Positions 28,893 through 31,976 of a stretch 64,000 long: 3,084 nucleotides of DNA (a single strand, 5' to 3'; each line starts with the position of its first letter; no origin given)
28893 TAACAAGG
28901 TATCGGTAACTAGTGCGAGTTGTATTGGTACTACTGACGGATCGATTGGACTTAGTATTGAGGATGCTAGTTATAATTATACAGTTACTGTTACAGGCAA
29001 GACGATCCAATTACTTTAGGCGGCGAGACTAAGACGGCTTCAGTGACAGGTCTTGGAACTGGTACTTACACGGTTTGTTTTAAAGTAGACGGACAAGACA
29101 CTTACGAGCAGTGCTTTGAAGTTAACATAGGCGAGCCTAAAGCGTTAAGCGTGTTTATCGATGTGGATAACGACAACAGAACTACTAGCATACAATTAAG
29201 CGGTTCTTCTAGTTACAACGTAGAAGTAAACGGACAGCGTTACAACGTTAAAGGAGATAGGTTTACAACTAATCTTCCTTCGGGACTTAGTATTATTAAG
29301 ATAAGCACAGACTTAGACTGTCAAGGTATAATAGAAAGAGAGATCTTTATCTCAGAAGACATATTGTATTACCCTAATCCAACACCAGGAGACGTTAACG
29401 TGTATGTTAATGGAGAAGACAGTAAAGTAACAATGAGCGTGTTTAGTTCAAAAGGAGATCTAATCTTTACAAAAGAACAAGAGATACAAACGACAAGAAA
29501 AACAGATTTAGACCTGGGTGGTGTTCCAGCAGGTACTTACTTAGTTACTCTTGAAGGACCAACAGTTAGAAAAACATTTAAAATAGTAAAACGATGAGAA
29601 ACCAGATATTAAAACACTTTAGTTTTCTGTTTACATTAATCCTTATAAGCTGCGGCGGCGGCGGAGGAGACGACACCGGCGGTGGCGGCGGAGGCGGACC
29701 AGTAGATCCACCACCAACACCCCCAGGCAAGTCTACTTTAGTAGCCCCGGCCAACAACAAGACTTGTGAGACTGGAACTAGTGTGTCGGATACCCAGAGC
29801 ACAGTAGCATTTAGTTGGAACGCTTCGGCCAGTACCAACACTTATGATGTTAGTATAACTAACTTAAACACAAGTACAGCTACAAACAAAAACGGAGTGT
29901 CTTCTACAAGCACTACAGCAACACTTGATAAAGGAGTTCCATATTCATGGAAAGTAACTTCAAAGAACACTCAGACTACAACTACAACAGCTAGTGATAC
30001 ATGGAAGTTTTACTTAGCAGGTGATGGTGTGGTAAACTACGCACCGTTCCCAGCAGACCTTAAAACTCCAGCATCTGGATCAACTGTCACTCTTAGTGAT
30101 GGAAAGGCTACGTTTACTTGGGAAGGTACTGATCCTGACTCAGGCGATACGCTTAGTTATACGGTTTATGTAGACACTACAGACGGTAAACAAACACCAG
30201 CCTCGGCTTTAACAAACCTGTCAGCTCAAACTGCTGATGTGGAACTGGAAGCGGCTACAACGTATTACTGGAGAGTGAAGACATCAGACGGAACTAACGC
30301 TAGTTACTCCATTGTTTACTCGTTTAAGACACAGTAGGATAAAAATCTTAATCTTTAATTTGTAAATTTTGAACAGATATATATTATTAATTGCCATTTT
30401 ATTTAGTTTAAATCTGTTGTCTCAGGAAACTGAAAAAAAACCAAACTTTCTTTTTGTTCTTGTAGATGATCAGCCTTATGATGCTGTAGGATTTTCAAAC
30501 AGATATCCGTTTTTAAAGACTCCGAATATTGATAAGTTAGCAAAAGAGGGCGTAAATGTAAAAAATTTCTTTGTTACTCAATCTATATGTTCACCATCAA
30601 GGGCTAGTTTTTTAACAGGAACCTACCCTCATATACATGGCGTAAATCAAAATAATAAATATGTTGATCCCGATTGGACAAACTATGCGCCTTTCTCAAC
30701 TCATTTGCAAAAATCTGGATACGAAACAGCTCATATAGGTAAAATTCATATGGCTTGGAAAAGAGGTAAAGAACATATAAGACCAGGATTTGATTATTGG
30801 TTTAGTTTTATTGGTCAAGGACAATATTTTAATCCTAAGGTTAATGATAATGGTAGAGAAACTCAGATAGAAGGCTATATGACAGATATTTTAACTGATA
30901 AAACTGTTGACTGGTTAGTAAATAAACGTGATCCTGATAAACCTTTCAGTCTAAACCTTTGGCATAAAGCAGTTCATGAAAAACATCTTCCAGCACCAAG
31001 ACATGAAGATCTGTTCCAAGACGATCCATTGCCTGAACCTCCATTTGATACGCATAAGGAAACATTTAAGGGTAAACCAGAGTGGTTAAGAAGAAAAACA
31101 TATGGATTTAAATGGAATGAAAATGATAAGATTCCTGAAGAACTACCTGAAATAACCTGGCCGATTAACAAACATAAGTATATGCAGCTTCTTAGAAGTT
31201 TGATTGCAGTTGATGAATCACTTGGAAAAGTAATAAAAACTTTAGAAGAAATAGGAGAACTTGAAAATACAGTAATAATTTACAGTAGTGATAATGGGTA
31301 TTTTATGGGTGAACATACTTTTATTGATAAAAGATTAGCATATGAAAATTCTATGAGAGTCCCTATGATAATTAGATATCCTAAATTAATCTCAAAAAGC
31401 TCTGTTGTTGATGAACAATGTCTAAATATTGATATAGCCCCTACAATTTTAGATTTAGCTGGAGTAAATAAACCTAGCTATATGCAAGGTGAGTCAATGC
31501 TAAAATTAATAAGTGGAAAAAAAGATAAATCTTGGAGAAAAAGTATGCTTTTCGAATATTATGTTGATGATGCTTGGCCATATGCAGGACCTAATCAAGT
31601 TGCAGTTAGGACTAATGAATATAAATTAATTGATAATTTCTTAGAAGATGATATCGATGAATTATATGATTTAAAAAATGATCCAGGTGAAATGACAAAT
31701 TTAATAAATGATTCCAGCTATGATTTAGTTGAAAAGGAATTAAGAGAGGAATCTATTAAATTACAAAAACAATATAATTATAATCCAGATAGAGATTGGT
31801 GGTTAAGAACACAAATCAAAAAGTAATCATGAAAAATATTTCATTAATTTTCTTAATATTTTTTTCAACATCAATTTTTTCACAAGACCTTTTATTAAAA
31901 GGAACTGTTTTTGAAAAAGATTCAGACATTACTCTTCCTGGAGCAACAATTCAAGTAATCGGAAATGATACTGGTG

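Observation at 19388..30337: Tandem two-gene modules: giant beta-helix-repeat T9SS surface protein plus ATGA-coupled double-FN3 lipoprotein, possibly an undescribed surface system at the head of a sulfatase PUL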

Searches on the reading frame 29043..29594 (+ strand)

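Call 5: search_protein_families(library=pfam, proteins=[window:29043-29594:+], max_evalue=0.1)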
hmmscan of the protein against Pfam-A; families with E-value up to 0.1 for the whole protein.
window:29043-29594:+ (184 aa): 5 families
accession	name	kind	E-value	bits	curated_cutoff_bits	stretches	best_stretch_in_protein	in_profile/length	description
PF18962.6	Por_Secre_tail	-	4.5e-11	43.3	27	1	110-180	2-72/75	Secretion system C-terminal sorting domain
PF23623.1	GBD_IRG7_N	-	0.0089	16.6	27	1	130-174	39-82/95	IRG7 N-terminal galactose binding domain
PF18986.5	DUF5719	-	0.0095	15.5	26.2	1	117-171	175-232/319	Family of unknown function (DUF5719)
PF12733.13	Cadherin-like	-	0.023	15.6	24.2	0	39-87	20-69/89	Cadherin-like beta sandwich domain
PF11589.14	DUF3244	-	0.023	15.1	25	0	119-172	32-85/96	Domain of unknown function (DUF3244)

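Call 6: search_protein_families(library=ncbifam, proteins=[window:29043-29594:+], max_evalue=0.1)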
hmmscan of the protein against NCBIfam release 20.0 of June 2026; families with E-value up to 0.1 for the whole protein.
window:29043-29594:+ (184 aa): 5 families
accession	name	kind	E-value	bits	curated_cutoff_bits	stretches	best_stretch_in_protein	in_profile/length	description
TIGR04183.1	Por_Secre_tail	domain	2.4e-10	40.2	23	1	110-184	2-72/72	T9SS type A sorting domain-containing protein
NF038113.1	T9SSA_dep_M36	equivalog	8.5e-08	30.8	885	1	90-183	777-868/869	T9SS-dependent M36 family metallopeptidase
NF052323.1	T9SSA_dep_M6i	equivalog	0.004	15.1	600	1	98-172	949-1026/1043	T9SS-dependent M6-like inactivated metalloprotease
NF033707.1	T9SS_sortase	equivalog_domain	0.0051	14.5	420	1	104-153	996-1049/1095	type IX secretion system sortase PorU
NF041262.1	colicin_Z_Cterm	domain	0.039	14.3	50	1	9-65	11-67/87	colicin Z C-terminal domain-related protein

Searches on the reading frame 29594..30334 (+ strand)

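Call 5: search_protein_families(library=pfam, proteins=[window:29594-30334:+], max_evalue=0.1)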
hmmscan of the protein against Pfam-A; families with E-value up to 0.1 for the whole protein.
window:29594-30334:+ (247 aa): 3 families
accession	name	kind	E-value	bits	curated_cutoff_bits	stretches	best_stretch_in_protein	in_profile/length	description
PF25788.1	Ig_Rha78A_N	-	0.00012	22.8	27.4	1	166-238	14-93/105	Rha78A-like, N-terminal immunoglobulin domain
PF12733.13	Cadherin-like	-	0.001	19.9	24.2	1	132-193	35-86/89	Cadherin-like beta sandwich domain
PF16656.11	Pur_ac_phosph_N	-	0.0056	17.7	30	0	127-246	10-93/93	Purple acid Phosphatase, N-terminal domain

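Call 6: search_protein_families(library=ncbifam, proteins=[window:29594-30334:+], max_evalue=0.1)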
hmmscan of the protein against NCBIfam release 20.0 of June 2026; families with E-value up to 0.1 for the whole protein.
window:29594-30334:+ (247 aa): 0 families

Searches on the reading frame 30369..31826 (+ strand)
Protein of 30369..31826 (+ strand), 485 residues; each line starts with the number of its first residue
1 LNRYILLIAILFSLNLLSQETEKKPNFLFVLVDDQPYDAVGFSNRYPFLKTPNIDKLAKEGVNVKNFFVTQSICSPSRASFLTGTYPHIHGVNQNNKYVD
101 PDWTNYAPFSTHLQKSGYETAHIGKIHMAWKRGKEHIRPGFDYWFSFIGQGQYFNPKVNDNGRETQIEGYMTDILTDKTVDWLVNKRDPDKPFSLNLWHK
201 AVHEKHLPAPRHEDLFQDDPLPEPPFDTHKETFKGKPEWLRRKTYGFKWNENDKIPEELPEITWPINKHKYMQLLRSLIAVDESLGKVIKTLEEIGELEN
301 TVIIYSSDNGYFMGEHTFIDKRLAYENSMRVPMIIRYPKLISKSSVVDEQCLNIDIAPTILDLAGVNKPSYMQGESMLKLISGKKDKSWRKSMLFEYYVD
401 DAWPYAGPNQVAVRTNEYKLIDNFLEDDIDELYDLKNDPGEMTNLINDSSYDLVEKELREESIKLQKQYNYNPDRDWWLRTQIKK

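Call 33: search_protein_families(library=pfam, proteins=[window:30369-31826:+], max_evalue=0.00001)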
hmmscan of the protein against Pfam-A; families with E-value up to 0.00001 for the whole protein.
window:30369-31826:+ (485 aa): 3 families
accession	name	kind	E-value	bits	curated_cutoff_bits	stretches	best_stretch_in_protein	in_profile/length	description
PF00884.28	Sulfatase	-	4.1e-52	177.8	25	1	25-366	1-301/301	Sulfatase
PF16347.10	SGSH_C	-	3.8e-47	160.7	29.3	1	314-468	1-154/154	N-sulphoglucosamine sulphohydrolase, C-terminal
PF01663.27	Phosphodiest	-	8.2e-12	45.8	23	1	41-311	10-221/342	Type I phosphodiesterase / nucleotide pyrophosphatase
